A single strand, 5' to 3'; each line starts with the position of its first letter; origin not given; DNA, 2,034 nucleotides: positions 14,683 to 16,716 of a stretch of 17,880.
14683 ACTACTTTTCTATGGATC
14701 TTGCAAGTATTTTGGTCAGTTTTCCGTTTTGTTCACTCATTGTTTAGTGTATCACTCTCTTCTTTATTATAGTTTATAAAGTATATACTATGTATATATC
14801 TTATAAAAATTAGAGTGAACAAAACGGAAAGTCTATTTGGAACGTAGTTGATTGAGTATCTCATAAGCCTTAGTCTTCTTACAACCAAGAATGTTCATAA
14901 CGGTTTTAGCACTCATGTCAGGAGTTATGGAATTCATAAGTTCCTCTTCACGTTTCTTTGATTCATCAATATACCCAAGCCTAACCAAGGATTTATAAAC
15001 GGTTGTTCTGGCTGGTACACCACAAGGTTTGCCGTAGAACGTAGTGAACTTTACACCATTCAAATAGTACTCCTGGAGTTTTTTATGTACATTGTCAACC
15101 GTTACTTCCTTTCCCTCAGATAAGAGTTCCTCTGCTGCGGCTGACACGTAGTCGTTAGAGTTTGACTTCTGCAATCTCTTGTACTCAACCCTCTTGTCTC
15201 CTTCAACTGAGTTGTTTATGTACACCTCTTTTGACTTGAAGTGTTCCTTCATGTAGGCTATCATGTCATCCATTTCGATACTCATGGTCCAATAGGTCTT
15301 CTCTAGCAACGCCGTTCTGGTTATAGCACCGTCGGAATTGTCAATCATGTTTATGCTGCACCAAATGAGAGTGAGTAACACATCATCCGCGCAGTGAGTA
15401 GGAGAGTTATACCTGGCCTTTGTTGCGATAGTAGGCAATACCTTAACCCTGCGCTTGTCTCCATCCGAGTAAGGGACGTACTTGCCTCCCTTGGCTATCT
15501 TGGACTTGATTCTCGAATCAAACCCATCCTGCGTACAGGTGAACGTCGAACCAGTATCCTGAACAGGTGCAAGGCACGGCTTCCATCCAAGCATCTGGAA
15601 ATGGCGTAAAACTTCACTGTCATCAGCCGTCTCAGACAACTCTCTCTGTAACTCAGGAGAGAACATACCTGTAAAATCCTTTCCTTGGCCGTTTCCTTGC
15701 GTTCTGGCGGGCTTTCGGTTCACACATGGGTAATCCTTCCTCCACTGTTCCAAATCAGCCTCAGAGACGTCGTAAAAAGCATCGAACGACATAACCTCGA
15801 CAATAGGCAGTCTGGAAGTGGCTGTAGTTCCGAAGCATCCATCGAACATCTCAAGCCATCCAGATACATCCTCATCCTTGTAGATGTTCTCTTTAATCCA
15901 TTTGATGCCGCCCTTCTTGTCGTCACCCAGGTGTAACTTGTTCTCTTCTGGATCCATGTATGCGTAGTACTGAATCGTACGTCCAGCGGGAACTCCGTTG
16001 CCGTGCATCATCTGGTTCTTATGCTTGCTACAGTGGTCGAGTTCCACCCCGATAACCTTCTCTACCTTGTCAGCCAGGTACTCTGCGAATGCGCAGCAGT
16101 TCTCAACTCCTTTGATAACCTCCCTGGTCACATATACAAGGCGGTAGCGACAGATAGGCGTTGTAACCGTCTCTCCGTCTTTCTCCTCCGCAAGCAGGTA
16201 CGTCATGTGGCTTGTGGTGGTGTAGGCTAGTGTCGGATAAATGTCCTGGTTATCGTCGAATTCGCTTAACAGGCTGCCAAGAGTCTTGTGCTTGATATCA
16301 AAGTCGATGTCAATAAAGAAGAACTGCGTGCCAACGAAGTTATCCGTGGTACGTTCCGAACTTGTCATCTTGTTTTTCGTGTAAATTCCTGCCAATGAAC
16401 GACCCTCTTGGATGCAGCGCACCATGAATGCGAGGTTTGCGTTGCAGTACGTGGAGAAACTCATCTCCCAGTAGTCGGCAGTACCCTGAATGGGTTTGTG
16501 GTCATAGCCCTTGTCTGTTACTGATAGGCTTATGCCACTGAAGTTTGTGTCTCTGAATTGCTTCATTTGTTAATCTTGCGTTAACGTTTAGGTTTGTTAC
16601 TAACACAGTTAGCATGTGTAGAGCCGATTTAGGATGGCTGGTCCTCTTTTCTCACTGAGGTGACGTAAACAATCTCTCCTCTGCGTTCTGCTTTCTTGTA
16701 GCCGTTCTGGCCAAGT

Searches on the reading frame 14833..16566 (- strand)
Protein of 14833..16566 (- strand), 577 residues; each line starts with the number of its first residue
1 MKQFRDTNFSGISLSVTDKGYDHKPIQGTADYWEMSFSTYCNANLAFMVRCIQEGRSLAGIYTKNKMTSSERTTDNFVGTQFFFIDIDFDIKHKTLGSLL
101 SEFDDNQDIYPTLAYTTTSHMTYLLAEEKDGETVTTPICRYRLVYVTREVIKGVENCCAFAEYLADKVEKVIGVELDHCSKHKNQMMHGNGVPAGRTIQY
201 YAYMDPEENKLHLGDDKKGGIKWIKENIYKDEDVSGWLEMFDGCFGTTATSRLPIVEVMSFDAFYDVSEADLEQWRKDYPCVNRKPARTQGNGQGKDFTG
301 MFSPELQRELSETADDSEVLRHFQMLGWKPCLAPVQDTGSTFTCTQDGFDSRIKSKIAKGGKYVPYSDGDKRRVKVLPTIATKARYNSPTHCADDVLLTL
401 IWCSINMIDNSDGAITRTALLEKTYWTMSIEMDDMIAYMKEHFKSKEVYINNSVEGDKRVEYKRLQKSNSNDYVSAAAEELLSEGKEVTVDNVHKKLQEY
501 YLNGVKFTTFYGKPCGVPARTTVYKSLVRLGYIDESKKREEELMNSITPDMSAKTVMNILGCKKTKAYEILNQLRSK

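Call 5: search_protein_families(library=pfam, proteins=[window:14833-16566:-], max_evalue=0.01)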
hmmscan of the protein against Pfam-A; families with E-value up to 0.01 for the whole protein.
window:14833-16566:- (577 aa): 1 family
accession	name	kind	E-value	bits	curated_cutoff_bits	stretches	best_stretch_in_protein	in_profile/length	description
PF11740.13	KfrA_N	-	0.0069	17.5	26.1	0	472-498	3-29/113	Plasmid replication region DNA-binding N-term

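Call 6: search_protein_families(library=phrogs, proteins=[window:14833-16566:-], max_evalue=0.001)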
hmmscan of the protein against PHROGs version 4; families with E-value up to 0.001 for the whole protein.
window:14833-16566:- (577 aa): 0 families

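Call 7: search_dna_similar(query=window:14833-16566:-, collection=phages, mode=protein, max_rows=20)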
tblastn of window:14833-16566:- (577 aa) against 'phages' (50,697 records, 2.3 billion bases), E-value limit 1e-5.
No match.

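Call 10: find_encoding_contigs(protein=window:14833-16566:-, flank=10000, max_places=6)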
Protein window:14833-16566:- (577 aa): 3 contigs read that carry it; 3 places shown.
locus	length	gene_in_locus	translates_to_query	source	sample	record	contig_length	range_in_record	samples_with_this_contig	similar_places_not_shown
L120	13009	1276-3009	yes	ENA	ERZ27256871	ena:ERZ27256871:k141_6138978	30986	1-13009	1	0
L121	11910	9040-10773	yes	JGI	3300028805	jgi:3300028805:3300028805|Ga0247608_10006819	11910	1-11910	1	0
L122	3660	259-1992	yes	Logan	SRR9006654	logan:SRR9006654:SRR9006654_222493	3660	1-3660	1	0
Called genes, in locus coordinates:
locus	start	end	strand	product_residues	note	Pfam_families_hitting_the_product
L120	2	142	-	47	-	?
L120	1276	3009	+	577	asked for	-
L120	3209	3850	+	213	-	-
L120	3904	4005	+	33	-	-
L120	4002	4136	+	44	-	-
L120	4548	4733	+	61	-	-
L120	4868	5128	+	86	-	-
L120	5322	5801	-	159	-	-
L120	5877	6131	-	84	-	-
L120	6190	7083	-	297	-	-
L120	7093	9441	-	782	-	PF24243:Phage_tail_C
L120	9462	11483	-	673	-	-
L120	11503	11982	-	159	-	-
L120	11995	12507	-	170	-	PF20459:DUF6712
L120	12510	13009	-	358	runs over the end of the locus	PF04860:Phage_portal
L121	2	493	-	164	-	?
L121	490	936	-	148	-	-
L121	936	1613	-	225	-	-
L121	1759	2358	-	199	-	-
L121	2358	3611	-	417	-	PF03237:Terminase_6N, PF05127:NAT10_TcmA_helicase (faint), PF17289:Terminase_6C, PF22530:Terminase-T7_RNaseH-like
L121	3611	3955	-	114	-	-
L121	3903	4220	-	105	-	-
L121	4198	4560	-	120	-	-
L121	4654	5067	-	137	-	-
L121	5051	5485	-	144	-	-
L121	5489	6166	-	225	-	-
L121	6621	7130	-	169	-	-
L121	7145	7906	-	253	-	PF04545:Sigma70_r4 (weak)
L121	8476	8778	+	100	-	-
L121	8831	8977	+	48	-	-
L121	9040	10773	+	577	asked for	-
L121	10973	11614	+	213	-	-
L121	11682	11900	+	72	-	-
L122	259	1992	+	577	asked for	-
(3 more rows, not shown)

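Call 21: search_protein_families(library=pfam, proteins=[L121:7145-7906:-, L121:6621-7130:-, L121:5489-6166:-, L121:5051-5485:-, L121:4654-5067:-], max_evalue=0.01)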
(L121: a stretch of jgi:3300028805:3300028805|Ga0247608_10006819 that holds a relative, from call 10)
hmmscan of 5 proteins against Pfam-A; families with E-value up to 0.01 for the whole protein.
L121:7145-7906:- (253 aa): 2 families
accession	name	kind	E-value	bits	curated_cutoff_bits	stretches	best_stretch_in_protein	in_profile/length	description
PF04545.22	Sigma70_r4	-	5.9e-07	29.3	24.1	1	192-244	2-50/50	Sigma-70, region 4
PF04542.20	Sigma70_r2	-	9.4e-05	22.6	24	1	56-105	23-69/71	Sigma-70 region 2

L121:6621-7130:- (169 aa): 0 families

L121:5489-6166:- (225 aa): 0 families

L121:5051-5485:- (144 aa): 0 families

L121:4654-5067:- (137 aa): 0 families

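Call 22: find_homologous_proteins(query=L121:7145-7906:-, max_evalue=0.001)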
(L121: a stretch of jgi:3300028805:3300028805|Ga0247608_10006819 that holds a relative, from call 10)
Query L121:7145-7906:- (253 aa): 2 proteins with E <= 0.001 among 293 candidates.
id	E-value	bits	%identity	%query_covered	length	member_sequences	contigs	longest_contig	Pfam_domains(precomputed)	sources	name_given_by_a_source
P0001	4.1e-166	569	100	100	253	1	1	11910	PF04545.23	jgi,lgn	-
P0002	4.7e-138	477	86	100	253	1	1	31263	PF04545.23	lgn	-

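Call 23: find_encoding_contigs(protein=P0002, flank=10000, max_places=4)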
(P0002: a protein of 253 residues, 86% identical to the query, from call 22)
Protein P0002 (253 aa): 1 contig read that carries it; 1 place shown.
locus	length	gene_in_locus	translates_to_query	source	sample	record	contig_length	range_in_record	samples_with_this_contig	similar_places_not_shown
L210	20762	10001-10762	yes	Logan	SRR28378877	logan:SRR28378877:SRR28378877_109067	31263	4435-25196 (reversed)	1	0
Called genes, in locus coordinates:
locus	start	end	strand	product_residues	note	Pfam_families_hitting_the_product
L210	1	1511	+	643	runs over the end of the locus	-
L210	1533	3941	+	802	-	PF24243:Phage_tail_C (weak)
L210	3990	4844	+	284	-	-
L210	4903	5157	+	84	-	-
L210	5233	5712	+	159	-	-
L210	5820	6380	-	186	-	PF08719:NADAR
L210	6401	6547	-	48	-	-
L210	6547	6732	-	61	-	-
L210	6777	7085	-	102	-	-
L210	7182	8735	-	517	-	-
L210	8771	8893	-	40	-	-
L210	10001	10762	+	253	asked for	PF04545:Sigma70_r4 (weak)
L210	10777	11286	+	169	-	-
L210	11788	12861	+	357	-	PF12760:Zn_ribbon_IS1595 (weak), PF12762:DDE_Tnp_IS1595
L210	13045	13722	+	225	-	-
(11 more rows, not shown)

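Call 26: search_protein_families(library=phrogs, proteins=[L121:7145-7906:-, L121:6621-7130:-, L121:5489-6166:-, L121:5051-5485:-, L121:4654-5067:-, L121:4198-4560:-, L121:3903-4220:-, L121:3611-3955:-], max_evalue=0.01)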
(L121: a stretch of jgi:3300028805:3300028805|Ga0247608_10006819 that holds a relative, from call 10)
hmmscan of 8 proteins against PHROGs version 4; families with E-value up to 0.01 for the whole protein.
L121:7145-7906:- (253 aa): 1 family
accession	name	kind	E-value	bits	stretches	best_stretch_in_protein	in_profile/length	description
phrog_351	-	transcription regulation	4.1e-22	79.6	1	10-244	489-724/928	RNA polymerase sigma factor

L121:6621-7130:- (169 aa): 0 families

L121:5489-6166:- (225 aa): 0 families

L121:5051-5485:- (144 aa): 0 families

L121:4654-5067:- (137 aa): 0 families

L121:4198-4560:- (120 aa): 1 family
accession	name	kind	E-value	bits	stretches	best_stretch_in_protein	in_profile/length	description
phrog_19792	-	moron, auxiliary metabolic gene and host takeover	0.00082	20.8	1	7-113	13-114/117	membrane protein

L121:3903-4220:- (105 aa): 0 families

L121:3611-3955:- (114 aa): 1 family
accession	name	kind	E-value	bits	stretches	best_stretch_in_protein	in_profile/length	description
phrog_23600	-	unknown function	0.0056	17.9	1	29-86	27-87/110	-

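Call 27: search_solved_structures(query=L121:7145-7906:-, max_evalue=1, show_alignments=2)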
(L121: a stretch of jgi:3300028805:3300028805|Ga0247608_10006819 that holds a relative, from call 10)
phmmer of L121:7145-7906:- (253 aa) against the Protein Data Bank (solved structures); distinct sequences matched with E-value up to 1: 19.
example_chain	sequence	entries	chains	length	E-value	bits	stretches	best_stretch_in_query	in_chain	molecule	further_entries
1tty_A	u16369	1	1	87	3.9e-05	26.8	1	187-246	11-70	RNA polymerase sigma factor rpoD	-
7pp4_f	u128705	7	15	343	0.00085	22.4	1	186-245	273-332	RNA polymerase sigma factor SigB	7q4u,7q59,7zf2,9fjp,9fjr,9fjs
7l7b_F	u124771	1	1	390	0.0011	22.1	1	188-246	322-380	RNA polymerase sigma factor SigA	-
8gzg_F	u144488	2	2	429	0.003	20.6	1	177-245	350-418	RNA polymerase sigma factor SigA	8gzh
9dvs_G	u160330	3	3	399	0.0036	20.4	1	178-245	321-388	RNA polymerase sigma factor SigA1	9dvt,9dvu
8h3v_G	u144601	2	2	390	0.0044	20.1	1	184-245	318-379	RNA polymerase sigma factor SigA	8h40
4g6d_A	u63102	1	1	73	0.019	18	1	190-246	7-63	RNA polymerase sigma factor rpoD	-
4g8x_A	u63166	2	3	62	0.03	17.3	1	190-244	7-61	RNA polymerase sigma factor rpoD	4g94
7ckq_F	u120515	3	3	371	0.035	17.1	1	166-246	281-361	RNA polymerase sigma factor SigA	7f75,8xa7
8x6f_E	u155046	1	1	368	0.036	17.1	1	166-246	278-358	RNA polymerase sigma factor SigA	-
8dy9_F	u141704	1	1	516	0.17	14.9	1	191-245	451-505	RNA polymerase sigma factor SigA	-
8dy7_F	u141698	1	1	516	0.17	14.9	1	191-245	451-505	RNA polymerase sigma factor SigA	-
6ono_B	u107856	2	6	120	0.17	14.9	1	188-245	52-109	RNA polymerase sigma factor SigA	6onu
7vf9_F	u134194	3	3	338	0.17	14.8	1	180-250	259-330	RNA polymerase sigma factor RpoS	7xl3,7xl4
8k60_F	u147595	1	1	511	0.17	14.8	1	191-245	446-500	RNA polymerase principal sigma factor HrdB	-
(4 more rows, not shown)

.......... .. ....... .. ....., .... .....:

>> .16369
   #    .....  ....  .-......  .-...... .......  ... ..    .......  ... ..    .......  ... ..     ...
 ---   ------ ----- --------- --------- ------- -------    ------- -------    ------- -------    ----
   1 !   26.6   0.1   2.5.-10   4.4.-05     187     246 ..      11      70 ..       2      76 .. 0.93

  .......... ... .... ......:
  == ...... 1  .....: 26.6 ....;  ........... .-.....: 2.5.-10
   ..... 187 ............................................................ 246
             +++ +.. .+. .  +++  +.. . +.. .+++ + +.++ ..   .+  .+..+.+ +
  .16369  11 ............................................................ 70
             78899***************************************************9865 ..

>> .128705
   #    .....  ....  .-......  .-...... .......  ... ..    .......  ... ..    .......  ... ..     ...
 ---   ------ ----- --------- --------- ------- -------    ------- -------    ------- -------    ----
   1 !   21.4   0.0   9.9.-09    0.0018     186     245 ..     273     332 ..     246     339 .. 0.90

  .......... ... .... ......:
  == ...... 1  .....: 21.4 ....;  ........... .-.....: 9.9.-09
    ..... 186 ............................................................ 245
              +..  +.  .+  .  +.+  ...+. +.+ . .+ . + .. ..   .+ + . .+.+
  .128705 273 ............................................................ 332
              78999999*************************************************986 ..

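Call 28: find_related_loci(query=L121:7145-7906:-, collection=viral_contigs, flank=10000)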
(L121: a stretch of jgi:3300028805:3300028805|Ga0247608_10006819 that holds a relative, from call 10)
Query L121:7145-7906:- (253 aa) in viral_contigs; peptide patterns used: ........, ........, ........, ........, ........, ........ (x = any residue, [..] = any of these).
11 stretches matched a pattern, but none encodes a relative of the query by tblastn (E <= 1e-3).

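Call 36: search_protein_representatives(protein=P0001)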
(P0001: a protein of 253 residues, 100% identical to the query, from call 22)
Query: 253 residues. Proteins with E-value up to 0.001 (for the whole library): 215; up to 1e-10: 4; up to 1e-30: 1. The best 150 are listed.
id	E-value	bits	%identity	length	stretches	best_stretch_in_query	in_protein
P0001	1.3e-166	568.7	100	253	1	1-253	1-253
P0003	3.8e-12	62.9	24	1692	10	169-247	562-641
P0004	6.5e-12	62.1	26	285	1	3-250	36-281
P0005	1.1e-11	61.3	32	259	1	57-251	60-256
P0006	7.4e-10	55.4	35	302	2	162-247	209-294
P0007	4.7e-09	52.8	31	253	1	10-252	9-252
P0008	5.0e-09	52.7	32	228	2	170-248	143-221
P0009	3.0e-08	50.1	26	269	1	13-252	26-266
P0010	4.5e-08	49.5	28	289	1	8-245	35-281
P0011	6.7e-08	49.0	36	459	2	189-245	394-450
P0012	2.5e-07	47.1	31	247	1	9-249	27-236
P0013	2.9e-07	46.9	35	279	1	156-252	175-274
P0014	5.0e-07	46.1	30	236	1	8-247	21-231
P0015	5.1e-07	46.1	33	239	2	145-249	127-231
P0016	6.2e-07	45.8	28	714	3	57-247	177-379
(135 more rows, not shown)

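Call 37: find_homologous_proteins(query=L121:2358-3611:-, max_evalue=1e-20)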
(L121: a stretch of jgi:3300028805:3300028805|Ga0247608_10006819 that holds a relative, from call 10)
Query L121:2358-3611:- (417 aa): 647 proteins with E <= 1e-20 among 3806 candidates; the best 120 are listed.
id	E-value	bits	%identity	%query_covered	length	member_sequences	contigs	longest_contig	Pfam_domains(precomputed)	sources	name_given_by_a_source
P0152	9.0e-278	938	99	100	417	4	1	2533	PF05127.22,PF17289.9,PF22530.3,PF03237.22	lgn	-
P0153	5.7e-253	857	90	99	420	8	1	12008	PF05127.22,PF17289.9,PF22530.3,PF03237.22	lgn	-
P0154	2.6e-220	749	78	99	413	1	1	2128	PF05127.22,PF17289.9,PF22530.3,PF03237.22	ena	-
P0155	3.3e-219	746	78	99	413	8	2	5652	PF05127.22,PF17289.9,PF22530.3,PF03237.22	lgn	-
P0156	9.8e-215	731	76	99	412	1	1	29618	PF05127.22,PF17289.9,PF22530.3,PF03237.22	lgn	-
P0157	5.1e-214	729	76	99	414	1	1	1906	PF17289.9,PF22530.3,PF03237.22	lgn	-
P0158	6.3e-210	715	76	99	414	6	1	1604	PF17289.9,PF22530.3,PF03237.22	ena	-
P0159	4.8e-198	676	71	99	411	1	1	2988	PF17289.9,PF22530.3,PF03237.22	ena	-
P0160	7.2e-198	675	71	99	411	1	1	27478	PF17289.9,PF04466.20,PF22530.3,PF03237.22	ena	-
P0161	1.5e-197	674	70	99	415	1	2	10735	PF05127.22,PF17289.9,PF22530.3,PF03237.22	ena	-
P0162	6.5e-196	669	69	98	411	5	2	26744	PF17289.9,PF22530.3,PF03237.22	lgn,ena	-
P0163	1.5e-195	668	69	99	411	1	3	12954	PF17289.9,PF03237.22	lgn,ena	-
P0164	1.9e-195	667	69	99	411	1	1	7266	PF17289.9,PF03237.22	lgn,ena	-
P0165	2.0e-195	667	69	99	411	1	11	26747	PF17289.9,PF22530.3,PF03237.22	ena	-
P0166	2.2e-195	667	69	99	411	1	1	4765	PF17289.9,PF03237.22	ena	-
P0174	8.8e-195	665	69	100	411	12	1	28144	PF17289.9,PF22530.3,PF03237.22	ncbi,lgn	-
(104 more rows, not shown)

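Call 38: find_encoding_contigs(protein=P0156, flank=10000, max_places=1)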
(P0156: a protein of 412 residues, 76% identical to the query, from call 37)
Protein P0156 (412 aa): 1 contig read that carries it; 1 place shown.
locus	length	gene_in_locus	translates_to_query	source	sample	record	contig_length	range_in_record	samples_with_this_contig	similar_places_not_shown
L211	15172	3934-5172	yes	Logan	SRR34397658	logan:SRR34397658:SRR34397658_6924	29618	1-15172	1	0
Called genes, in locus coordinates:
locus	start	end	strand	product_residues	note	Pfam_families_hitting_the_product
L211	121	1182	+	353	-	PF12760:Zn_ribbon_IS1595 (weak), PF12762:DDE_Tnp_IS1595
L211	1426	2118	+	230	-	-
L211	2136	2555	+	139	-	-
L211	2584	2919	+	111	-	-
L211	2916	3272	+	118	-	-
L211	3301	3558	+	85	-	-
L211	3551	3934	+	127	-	-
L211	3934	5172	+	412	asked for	PF03237:Terminase_6N, PF05127:NAT10_TcmA_helicase (faint), PF17289:Terminase_6C, PF22530:Terminase-T7_RNaseH-like (weak)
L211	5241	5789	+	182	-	-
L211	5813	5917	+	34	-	-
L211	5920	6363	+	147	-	-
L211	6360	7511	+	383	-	-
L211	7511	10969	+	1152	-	-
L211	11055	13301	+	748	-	-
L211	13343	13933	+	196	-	PF14550:Peptidase_S78_2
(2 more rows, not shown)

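Call 39: find_encoding_contigs(protein=P0160, flank=10000, max_places=1)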
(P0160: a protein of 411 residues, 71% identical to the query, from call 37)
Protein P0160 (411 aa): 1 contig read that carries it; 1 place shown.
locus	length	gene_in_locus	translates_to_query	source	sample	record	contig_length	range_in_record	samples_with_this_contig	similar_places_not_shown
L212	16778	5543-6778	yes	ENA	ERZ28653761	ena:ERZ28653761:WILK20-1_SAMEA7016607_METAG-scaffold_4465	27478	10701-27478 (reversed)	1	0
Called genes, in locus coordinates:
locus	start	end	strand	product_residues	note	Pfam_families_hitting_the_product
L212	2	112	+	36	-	?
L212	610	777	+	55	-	-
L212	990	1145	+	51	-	-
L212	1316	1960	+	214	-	-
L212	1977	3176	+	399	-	-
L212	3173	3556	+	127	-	-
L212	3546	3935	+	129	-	-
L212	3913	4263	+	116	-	-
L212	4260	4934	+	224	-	PF14393:DUF4422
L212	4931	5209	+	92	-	-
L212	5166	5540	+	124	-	-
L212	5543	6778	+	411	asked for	PF03237:Terminase_6N, PF04466:Terminase_3 (weak), PF17289:Terminase_6C, PF22530:Terminase-T7_RNaseH-like (weak)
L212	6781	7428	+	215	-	-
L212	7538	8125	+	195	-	-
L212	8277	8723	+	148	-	-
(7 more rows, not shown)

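Call 40: find_encoding_contigs(protein=P0174, flank=10000, max_places=1)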
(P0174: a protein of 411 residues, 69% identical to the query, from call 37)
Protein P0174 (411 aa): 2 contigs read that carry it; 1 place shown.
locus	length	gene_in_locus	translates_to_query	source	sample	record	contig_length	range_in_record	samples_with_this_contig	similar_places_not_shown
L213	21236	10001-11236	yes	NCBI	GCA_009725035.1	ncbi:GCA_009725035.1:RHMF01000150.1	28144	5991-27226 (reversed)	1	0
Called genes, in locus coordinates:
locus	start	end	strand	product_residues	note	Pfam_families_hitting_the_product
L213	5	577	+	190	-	-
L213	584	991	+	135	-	PF18925:DUF5675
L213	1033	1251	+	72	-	-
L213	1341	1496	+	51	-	-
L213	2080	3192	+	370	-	PF12760:Zn_ribbon_IS1595 (faint), PF12762:DDE_Tnp_IS1595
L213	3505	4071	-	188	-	PF08719:NADAR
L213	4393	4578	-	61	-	-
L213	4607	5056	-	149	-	-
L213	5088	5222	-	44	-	-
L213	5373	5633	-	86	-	-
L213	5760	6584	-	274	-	PF02086:MethyltransfD12 (weak)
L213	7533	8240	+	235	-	-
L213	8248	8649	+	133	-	-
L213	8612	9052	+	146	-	-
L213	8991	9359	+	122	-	-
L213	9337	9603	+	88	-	-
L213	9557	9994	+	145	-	-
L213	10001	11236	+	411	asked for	PF03237:Terminase_6N, PF17289:Terminase_6C, PF22530:Terminase-T7_RNaseH-like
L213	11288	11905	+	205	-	-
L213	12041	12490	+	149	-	-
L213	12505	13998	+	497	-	-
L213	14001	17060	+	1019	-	-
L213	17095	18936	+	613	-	-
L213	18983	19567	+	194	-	PF14550:Peptidase_S78_2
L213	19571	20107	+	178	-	-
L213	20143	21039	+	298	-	-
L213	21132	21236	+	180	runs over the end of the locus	-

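Call 48: find_related_loci(query=A2, collection=viral_contigs, flank=6000)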
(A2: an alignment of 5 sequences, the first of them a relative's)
Query A2 (225 aa) in viral_contigs; peptide patterns used: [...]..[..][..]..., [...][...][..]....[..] (x = any residue, [..] = any of these).
157 stretches matched a pattern; 2 encode a relative of the query (tblastn E <= 1e-3); 2 distinct loci.
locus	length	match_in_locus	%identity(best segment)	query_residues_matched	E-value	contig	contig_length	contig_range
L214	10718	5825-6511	39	5-225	1e-48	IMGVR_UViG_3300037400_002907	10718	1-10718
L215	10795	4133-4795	30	13-223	2e-23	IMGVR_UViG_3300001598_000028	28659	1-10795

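Call 49: find_related_loci(query=A2, collection=metagenome_contigs, flank=6000)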
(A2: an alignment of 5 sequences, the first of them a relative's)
Query A2 (225 aa) in metagenome_contigs; peptide patterns used: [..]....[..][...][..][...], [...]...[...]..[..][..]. (x = any residue, [..] = any of these).
444 stretches matched a pattern; 10 encode a relative of the query (tblastn E <= 1e-3); 10 distinct loci.
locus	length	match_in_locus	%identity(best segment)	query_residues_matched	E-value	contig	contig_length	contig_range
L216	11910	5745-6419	100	1-225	9e-154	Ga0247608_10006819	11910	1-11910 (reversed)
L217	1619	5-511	80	57-225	5e-98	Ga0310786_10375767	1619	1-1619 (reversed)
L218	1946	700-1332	49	13-225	3e-59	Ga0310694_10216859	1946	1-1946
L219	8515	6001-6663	44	4-224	6e-55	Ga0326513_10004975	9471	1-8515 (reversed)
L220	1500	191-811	44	12-218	2e-56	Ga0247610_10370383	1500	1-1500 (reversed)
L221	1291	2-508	47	56-225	2e-45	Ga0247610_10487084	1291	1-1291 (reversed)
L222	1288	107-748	36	17-225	5e-41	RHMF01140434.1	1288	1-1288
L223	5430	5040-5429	54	13-144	1e-37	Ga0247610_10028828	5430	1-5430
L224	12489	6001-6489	32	9-172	9e-17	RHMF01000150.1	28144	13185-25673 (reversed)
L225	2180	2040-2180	60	13-60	1e-11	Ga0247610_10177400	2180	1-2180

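Call 50: find_related_loci(query=A2, collection=genome_contigs, flank=6000)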
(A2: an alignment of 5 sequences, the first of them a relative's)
Query A2 (225 aa) in genome_contigs; peptide patterns used: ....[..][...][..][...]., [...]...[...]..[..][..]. (x = any residue, [..] = any of these).
38 stretches matched a pattern, but none encodes a relative of the query by tblastn (E <= 1e-3).

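Call 60: find_encoding_contigs(protein=P0153, flank=10000, max_places=2)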
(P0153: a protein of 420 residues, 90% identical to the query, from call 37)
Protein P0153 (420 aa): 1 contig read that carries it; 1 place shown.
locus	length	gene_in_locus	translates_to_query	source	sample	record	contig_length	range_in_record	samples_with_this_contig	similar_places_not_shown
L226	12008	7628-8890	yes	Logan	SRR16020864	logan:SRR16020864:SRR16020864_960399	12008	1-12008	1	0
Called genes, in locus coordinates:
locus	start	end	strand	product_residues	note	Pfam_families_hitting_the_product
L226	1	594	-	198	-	?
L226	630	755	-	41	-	-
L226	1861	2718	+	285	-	PF04545:Sigma70_r4 (weak)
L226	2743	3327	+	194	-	-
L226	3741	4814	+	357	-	PF12760:Zn_ribbon_IS1595 (weak), PF12762:DDE_Tnp_IS1595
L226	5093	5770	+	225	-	-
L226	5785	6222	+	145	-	-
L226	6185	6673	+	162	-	-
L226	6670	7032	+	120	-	-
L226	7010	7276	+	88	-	-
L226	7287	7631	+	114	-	-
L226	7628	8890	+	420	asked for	PF03237:Terminase_6N, PF05127:NAT10_TcmA_helicase (faint), PF17289:Terminase_6C, PF22530:Terminase-T7_RNaseH-like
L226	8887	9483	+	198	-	-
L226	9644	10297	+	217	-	-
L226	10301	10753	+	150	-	-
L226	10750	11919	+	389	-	-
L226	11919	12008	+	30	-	?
